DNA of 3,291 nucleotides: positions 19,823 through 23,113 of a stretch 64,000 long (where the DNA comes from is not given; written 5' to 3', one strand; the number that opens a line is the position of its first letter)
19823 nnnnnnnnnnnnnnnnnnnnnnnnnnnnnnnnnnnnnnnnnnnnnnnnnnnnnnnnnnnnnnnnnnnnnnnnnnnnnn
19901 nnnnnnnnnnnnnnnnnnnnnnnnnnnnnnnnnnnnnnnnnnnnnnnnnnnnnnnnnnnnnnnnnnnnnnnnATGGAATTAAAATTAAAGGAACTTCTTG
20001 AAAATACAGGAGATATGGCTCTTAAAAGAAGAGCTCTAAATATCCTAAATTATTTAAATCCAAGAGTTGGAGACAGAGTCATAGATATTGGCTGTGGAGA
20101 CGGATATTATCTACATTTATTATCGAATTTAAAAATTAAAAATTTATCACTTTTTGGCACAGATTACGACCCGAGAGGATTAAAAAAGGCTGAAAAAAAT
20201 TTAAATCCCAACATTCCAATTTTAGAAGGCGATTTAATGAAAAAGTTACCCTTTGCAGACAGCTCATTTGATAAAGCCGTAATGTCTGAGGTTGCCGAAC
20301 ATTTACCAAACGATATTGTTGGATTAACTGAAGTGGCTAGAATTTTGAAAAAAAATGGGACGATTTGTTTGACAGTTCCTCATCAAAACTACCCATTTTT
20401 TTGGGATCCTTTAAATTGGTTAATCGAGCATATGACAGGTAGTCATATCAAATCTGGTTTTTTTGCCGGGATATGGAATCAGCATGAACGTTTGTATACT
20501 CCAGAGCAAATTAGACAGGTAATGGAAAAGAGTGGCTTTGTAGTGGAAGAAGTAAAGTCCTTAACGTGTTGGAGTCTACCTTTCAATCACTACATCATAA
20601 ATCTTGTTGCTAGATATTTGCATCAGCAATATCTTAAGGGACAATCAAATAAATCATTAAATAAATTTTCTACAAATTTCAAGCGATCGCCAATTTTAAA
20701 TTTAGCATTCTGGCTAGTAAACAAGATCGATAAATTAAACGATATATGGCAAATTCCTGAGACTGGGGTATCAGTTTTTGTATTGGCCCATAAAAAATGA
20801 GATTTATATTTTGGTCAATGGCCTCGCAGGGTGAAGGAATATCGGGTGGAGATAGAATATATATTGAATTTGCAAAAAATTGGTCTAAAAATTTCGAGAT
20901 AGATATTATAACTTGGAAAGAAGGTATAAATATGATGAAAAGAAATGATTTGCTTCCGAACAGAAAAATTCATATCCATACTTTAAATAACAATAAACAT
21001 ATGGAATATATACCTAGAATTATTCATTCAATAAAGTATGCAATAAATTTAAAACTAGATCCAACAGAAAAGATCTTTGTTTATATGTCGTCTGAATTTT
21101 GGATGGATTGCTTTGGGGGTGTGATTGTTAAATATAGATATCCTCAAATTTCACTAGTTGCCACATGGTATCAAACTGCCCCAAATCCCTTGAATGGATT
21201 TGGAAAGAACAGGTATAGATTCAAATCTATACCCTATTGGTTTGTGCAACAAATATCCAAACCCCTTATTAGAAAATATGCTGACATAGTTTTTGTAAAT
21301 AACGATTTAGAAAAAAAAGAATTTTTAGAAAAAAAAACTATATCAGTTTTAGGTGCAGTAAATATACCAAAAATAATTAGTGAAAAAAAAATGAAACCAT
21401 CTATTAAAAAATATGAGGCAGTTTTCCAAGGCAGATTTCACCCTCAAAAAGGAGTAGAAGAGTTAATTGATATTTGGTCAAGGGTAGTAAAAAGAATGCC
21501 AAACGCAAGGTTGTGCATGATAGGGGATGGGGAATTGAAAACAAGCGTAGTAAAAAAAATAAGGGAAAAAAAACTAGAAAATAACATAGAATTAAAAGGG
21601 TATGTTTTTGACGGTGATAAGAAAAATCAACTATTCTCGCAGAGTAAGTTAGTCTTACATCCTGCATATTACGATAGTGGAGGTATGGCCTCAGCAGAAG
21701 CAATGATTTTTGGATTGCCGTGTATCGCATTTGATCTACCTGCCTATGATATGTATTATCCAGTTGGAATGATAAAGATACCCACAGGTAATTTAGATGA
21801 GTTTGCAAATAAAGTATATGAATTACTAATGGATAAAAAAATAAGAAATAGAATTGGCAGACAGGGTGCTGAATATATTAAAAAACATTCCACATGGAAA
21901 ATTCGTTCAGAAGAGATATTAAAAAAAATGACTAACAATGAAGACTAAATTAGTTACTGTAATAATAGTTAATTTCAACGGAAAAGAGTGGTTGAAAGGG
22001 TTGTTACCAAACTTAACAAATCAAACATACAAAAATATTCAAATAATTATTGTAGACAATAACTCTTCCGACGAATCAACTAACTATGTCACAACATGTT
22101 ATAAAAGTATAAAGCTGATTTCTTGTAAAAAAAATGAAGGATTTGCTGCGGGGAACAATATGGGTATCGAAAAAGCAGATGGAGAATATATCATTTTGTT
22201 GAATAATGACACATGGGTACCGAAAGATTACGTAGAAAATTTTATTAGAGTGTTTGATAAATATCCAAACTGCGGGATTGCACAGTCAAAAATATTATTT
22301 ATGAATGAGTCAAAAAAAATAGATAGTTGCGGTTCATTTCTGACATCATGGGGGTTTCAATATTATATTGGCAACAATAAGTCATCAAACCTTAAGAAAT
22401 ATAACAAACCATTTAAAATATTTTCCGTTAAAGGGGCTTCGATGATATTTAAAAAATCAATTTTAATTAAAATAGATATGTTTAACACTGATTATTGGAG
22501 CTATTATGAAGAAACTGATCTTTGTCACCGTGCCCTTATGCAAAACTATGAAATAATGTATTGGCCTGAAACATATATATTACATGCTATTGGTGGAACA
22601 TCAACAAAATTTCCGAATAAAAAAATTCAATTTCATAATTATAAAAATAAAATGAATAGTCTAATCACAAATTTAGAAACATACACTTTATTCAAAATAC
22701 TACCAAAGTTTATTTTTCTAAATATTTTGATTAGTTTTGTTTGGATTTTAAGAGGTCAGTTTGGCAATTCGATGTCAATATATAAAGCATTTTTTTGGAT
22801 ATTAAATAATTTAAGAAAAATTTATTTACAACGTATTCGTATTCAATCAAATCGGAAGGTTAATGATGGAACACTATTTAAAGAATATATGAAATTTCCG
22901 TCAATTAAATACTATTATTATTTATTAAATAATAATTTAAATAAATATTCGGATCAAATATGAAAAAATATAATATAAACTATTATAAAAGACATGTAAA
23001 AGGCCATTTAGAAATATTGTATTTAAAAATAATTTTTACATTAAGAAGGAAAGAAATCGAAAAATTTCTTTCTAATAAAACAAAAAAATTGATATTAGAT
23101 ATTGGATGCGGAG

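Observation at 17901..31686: Four tandem paralogous giant membrane proteins, each paired with a small SAM methyltransferase.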

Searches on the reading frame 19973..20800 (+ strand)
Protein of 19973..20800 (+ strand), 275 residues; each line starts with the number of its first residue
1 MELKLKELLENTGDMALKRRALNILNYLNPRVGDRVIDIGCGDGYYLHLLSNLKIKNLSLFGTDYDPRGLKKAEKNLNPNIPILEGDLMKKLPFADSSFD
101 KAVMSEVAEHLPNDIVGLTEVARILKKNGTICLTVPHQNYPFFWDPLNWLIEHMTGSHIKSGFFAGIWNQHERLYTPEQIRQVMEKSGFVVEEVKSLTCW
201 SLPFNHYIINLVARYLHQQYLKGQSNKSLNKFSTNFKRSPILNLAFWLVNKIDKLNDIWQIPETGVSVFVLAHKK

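Call 5: search_protein_families(library=pfam, proteins=[window:19973-20800:+], max_evalue=0.1)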
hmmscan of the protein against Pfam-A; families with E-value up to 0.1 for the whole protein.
window:19973-20800:+ (275 aa): 18 families
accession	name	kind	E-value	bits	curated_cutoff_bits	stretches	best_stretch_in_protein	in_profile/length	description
PF08241.18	Methyltransf_11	-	3.1e-17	63.4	21.2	1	37-132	1-94/95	Methyltransferase domain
PF13489.12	Methyltransf_23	-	4.9e-16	59.3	27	1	22-193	10-163/164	Methyltransferase domain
PF13649.12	Methyltransf_25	-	2.5e-15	57.4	27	1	36-129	1-97/97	Methyltransferase domain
PF13847.12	Methyltransf_31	-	3.4e-15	56.4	27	1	33-137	4-113/145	Methyltransferase domain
PF08242.18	Methyltransf_12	-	6.6e-11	43.2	30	1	37-130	1-97/98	Methyltransferase domain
PF07021.18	MetW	-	1.1e-07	32.1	21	1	31-127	12-104/193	Methionine biosynthesis protein MetW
PF01209.24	Ubie_methyltran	-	9.2e-07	28.9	20.1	1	24-148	39-167/233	ubiE/COQ5 methyltransferase family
PF03141.22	Methyltransf_29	-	0.00023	20.3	23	1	35-155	120-245/506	Putative S-adenosyl-L-methionine-dependent methyltransferase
PF05175.20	MTS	-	0.0016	18.6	23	1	25-81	24-79/170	Methyltransferase small domain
PF06325.19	PrmA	-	0.0017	18.4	22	1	31-131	160-256/296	Ribosomal protein L11 methyltransferase (PrmA)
PF01135.25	PCMT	-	0.0041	17.4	20.3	1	24-79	65-120/210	Protein-L-isoaspartate(D-aspartate) O-methyltransferase (PCMT)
PF20922.3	Anamorsin_N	-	0.012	15.8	27.1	1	89-138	42-92/163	Anamorsin, N-terminal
PF23525.1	Methyltransf_36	-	0.037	13.7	27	0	35-87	43-109/268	AprA MT2-like domain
PF08003.17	Methyltransf_9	-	0.041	13.3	23.8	1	24-50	107-133/315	Protein of unknown function (DUF1698)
PF11599.14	AviRa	-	0.046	13.6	25.7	1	31-78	50-98/232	RRNA methyltransferase AviRa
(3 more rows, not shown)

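Call 6: search_protein_families(library=ncbifam, proteins=[window:19973-20800:+], max_evalue=0.1)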
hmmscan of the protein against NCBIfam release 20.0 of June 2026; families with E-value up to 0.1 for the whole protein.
window:19973-20800:+ (275 aa): 49 families (the best 25 are shown)
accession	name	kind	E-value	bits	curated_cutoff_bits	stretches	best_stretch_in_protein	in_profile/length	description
NF045667.1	MTase_DVU1556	equivalog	4.5e-16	58.9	155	1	13-134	6-120/213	DVU_1556 family methyltransferase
NF001244.0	PRK00216.1-5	equivalog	1.4e-09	37.6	216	1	25-198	41-224/236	bifunctional demethylmenaquinone methyltransferase/2-methoxy-6-polyprenyl-1,4-benzoquinol methylase UbiE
NF045825.1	FAmtase_mtf2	equivalog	1.1e-08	34.7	400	1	33-133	59-158/248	fatty-acid O-methyltransferase Mtf2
NF041536.1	ArsM_DUF2284_UU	exception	1.5e-08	33.5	575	1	32-133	76-180/459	arsenite methyltransferase/DUF2284 domain selenoprotein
NF008300.0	PRK11088.1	equivalog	2e-08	34.1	303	1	8-136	61-182/272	23S rRNA (guanine(745)-N(1))-methyltransferase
TIGR01934.1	MenG_MenH_UbiE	subfamily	3.3e-08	33.1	158.35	1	28-149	35-158/223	ubiquinone/menaquinone biosynthesis methyltransferase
NF001243.0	PRK00216.1-4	equivalog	4.6e-08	32.7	235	1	24-145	39-164/237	demethylmenaquinone methyltransferase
NF045823.1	PthPhpthDimycoMt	equivalog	4.7e-08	32.5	300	1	33-132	67-165/256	phthiotriol/phenolphthiotriol dimycocerosates methyltransferase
TIGR02072.1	BioC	equivalog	1e-07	32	184.95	1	22-135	24-134/244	malonyl-ACP O-methyltransferase BioC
TIGR02081.1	metW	equivalog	4.1e-07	29.7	189.5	1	32-127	13-104/194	methionine biosynthesis protein MetW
NF041537.1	ArsM_AhpD_UU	exception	9.3e-07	27.9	510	1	33-133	77-180/345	arsenite methyltransferase/AhpD domain selenoprotein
TIGR02752.1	MenG_heptapren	equivalog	1.5e-06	27.9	419.85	1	24-144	37-161/231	demethylmenaquinone methyltransferase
NF001241.0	PRK00216.1-2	equivalog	1.8e-06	27.8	327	1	24-133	43-147/231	demethylmenaquinone methyltransferase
NF043040.1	corrin_prot_MT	hypoth_equivalog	2e-06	27.4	180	1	31-133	40-147/216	corrinoid protein-associated methyltransferase CpaM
TIGR01983.1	UbiG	equivalog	2e-06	27.3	102.95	1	32-197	49-208/228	bifunctional 2-polyprenyl-6-hydroxyphenol methylase/3-demethylubiquinol 3-O-methyltransferase UbiG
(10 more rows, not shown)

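Call 66: search_solved_structures(query=window:19973-20800:+, max_evalue=0.001)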
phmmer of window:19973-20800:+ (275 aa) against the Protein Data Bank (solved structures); distinct sequences matched with E-value up to 0.001: 20.
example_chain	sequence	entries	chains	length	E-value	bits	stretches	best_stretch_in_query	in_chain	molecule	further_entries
3l8d_A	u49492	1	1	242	5.3e-09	38.7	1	35-135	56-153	Methyltransferase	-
3bus_A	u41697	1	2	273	5.6e-09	38.7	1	18-133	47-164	Methyltransferase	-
3mgg_A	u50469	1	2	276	2.1e-08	36.8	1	33-134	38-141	Methyltransferase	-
6f5z_A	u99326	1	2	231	2.8e-07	33.1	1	29-136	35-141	24-sterol C-methyltransferase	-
6uak_A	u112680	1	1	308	5.1e-07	32.2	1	7-135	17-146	SAM dependent methyltransferase LahSB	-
1p91_A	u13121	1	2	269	6.1e-07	32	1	34-140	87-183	Ribosomal RNA large subunit methyltransferase A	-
6uv6_A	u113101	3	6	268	1.6e-06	30.6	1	32-133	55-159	D-glucose O-methyltransferase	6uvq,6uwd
8zc8_A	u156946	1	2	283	4e-06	29.3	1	29-139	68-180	MitM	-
21zq_A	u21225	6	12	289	4.2e-06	29.2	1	29-139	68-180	MitM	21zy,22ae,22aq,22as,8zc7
3cc8_A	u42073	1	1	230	5.1e-06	29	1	23-189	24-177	Putative methyltransferase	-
24uw_A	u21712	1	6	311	0.00014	24.2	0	34-197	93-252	FPP-methyltransferase VbFPPMT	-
1vl5_A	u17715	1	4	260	0.00014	24.2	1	33-134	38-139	unknown conserved protein BH2331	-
1xxl_A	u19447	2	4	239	0.00015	24.1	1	31-161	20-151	YcgJ protein | ycgJ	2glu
3jwi_A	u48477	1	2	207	0.00016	24.1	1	27-146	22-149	Methyltransferase type 12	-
3jwg_A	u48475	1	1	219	0.00021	23.7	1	27-145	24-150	Methyltransferase type 12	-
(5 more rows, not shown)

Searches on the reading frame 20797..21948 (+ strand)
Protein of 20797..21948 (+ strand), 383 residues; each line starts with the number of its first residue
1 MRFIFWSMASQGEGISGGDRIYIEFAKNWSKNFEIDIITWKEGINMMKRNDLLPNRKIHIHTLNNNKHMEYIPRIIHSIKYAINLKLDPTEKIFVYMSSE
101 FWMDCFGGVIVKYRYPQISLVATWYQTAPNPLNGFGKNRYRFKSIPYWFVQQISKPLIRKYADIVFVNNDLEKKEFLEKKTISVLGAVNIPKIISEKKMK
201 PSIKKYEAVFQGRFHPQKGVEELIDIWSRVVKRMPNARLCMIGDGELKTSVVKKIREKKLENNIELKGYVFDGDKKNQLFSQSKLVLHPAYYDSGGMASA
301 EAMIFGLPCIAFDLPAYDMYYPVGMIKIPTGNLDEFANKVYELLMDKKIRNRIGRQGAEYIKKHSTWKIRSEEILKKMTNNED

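Call 5: search_protein_families(library=pfam, proteins=[window:20797-21948:+], max_evalue=0.1)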
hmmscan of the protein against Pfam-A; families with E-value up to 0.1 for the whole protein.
window:20797-21948:+ (383 aa): 6 families
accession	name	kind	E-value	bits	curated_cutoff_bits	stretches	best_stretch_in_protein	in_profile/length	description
PF00534.26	Glycos_transf_1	-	4e-25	88.8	26.4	1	203-358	13-170/172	Glycosyl transferases group 1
PF13692.12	Glyco_trans_1_4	-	3.6e-23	82.8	27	1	208-346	4-142/142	Glycosyl transferases group 1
PF13524.12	Glyco_trans_1_2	-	3e-07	30.9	25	1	232-375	10-143/144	Glycosyl transferase-like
PF20706.3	GT4-conflict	-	2.3e-05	24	26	1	197-310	189-309/385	Family 4 Glycosyltransferase in conflict systems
PF08123.19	DOT1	-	0.01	15.8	23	1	130-205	91-166/205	Histone methylation protein DOT1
PF02284.21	COX5A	-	0.037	14.5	24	1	24-98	7-83/103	Cytochrome c oxidase subunit Va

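Call 6: search_protein_families(library=ncbifam, proteins=[window:20797-21948:+], max_evalue=0.1)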
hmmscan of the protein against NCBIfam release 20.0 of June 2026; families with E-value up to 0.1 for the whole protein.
window:20797-21948:+ (383 aa): 32 families (the best 25 are shown)
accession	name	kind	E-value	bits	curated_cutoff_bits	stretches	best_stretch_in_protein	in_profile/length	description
NF038295.1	EPS_HpsP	equivalog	2.4e-15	56.5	550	1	205-376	207-382/388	hormogonium polysaccharide biosynthesis glycosyltransferase HpsP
TIGR03999.1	thiol_BshA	equivalog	2.1e-14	53.2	273.7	1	212-364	206-356/375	N-acetyl-alpha-D-glucosaminyl L-malate synthase BshA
NF041879.1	EPS_EpsH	equivalog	2e-13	49.9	800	1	186-375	218-410/431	exopolysaccharide biosynthesis glycosyltransferase EpsH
NF047881.1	glyco_SdgB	exception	2.8e-11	42.8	800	1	173-365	285-481/496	serine-aspartate repeat adhesin O-glycosyltransferase SdgB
NF047880.1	glyco_SdgA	exception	1.7e-10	40.1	800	1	201-369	311-479/488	serine-aspartate repeat adhesin O-glycosyltransferase SdgA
NF041876.1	EPS_EpsE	equivalog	2e-10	40.5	400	1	175-366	183-381/389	exopolysaccharide biosynthesis GT4 family glycosyltransferase EpsE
NF049988.1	MGlcDAGSynMgs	equivalog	2.8e-09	36.9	400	1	200-365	206-372/398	alpha-monoglucosyldiacylglycerol synthase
NF049987.1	DaglGlyslTfaseDgs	equivalog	3.4e-09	36.1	500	1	215-369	168-316/332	processive diacylglycerol alpha-glucosyltransferase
TIGR04157.1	glyco_rSAM_CFB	subfamily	3.5e-09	36.2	400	1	209-312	231-330/406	TIGR04157 family glycosyltransferase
NF053513.1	Gtran_IagA_BgsA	equivalog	6.5e-09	35.2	460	1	211-368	167-319/333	LTA glycolipid anchor biosynthesis glycosyltransferase, IagA/BgsA family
NF007396.0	PRK09922.1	equivalog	1.6e-07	30.5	385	1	189-349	168-329/361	lipopolysaccharide 1,6-galactosyltransferase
TIGR03088.1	stp2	hypoth_equivalog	1.9e-07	30.5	409.05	1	210-368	199-360/374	TIGR03088 family PEP-CTERM/XrtA system glycosyltransferase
TIGR04063.1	stp3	hypoth_equivalog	2.6e-07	29.9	442.05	1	209-370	217-384/397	TIGR04063 family PEP-CTERM/XrtA system glycosyltransferase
NF046085.1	XrtY_assoc_Gly1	equivalog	2.1e-06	26.9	400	1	151-365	152-368/387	XrtY-associated glycosyltransferase XYAG1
TIGR02095.1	glgA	subfamily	5.8e-06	25.2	328.45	1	204-311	293-397/477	glycogen/starch synthase, ADP-glucose type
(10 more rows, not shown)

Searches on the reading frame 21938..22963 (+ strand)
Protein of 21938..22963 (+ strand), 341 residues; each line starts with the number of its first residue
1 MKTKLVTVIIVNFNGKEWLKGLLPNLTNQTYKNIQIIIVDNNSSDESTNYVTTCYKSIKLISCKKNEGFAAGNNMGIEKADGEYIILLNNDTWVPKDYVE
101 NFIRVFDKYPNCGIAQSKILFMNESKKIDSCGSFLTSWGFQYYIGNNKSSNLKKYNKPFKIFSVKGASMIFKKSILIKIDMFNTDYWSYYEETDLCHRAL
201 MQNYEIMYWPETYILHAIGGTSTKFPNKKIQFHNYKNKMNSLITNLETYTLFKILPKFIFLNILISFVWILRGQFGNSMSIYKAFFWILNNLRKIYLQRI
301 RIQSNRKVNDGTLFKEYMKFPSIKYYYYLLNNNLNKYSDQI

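Call 5: search_protein_families(library=pfam, proteins=[window:21938-22963:+], max_evalue=0.1)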
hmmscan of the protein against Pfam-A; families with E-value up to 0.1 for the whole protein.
window:21938-22963:+ (341 aa): 6 families
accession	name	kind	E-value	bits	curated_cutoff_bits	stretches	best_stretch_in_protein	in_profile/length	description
PF00535.33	Glycos_transf_2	-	9.3e-26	91.2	23.3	1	7-160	1-152/168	Glycosyl transferase family 2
PF13632.12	Glyco_trans_2_3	-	3e-10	40.7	27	1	84-271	1-176/198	Glycosyl transferase family group 2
PF10111.15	Glyco_tranf_2_2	-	1e-08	35.5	27.3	1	10-199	6-199/276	Glycosyltransferase like family 2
PF13712.12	Glyco_tranf_2_5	-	6.2e-05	23.2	27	1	58-219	30-192/210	Glycosyltransferase like family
PF13641.12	Glyco_tranf_2_3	-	0.00032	21.2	27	1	6-217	3-212/230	Glycosyltransferase like family 2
PF02709.20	Glyco_transf_7C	-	0.032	14.3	23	1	151-211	6-67/78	N-terminal domain of galactosyltransferase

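Call 6: search_protein_families(library=ncbifam, proteins=[window:21938-22963:+], max_evalue=0.1)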
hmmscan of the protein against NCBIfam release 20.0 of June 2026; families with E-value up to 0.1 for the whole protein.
window:21938-22963:+ (341 aa): 23 families
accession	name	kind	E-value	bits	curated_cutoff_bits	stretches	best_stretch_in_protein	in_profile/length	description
NF038299.1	EPS_HpsN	equivalog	1.8e-18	66.6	425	1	5-257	2-265/317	hormogonium polysaccharide biosynthesis glycosyltransferase HpsN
TIGR03937.1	PgaC_IcaA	equivalog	2.2e-17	63.1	422.3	1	3-213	44-247/407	poly-beta-1,6-N-acetyl-D-glucosamine synthase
TIGR01556.1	rhamnosyltran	subfamily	1.2e-14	54.2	200.55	1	23-233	14-220/281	rhamnosyltransferase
TIGR03111.1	glyc2_xrt_Gpos1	hypoth_equivalog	1.3e-13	50.6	363.95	1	5-194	50-243/439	TIGR03111 family XrtG-associated glycosyltransferase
NF038302.1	EPS_HpsE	equivalog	2.3e-13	49.8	300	1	6-127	3-132/307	hormogonium polysaccharide biosynthesis glycosyltransferase HpsE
NF047683.1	TeichurnBiosyTuaG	equivalog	2.8e-13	50.1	400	1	3-105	5-110/252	teichuronic acid biosynthesis protein TuaG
NF007482.0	PRK10073.1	equivalog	3.5e-13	49.3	423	1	3-103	5-107/334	glycosyltransferase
TIGR04283.1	glyco_like_mftF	equivalog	4.7e-13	49.2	182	1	7-109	2-99/221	TIGR04283 family arsenosugar biosynthesis glycosyltransferase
NF041875.1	EPS_EpsD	equivalog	9.8e-12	44.9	370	1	6-107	1-105/325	exopolysaccharide biosynthesis glycosyltransferase EpsD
NF050050.1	ProtGlycPglI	equivalog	1.3e-10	41.1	500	1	6-108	4-110/306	GalNAc(5)-diNAcBac-PP-undecaprenol beta-1,3-glucosyltransferase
TIGR03965.1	mycofact_glyco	equivalog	1.6e-10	40.5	280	1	4-217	74-281/467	mycofactocin biosynthesis glycosyltransferase MftF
NF053739.1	GlytfEpsEBac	equivalog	8.3e-10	38.1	450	1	6-121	3-122/265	glycosyltransferase EpsE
NF041394.1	GtaseAglG_Halo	equivalog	1.1e-08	34.7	440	1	24-218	23-217/304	glucosyl-dolichyl phosphate glucuronosyltransferase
TIGR04009.1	wcaE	equivalog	4.9e-06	26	369.2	1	4-108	4-108/248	colanic acid biosynthesis glycosyltransferase WcaE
NF050113.1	gal_furan_GlfT1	equivalog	1.1e-05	24.9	330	1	7-92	2-89/290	galactofuranosyltransferase GlfT1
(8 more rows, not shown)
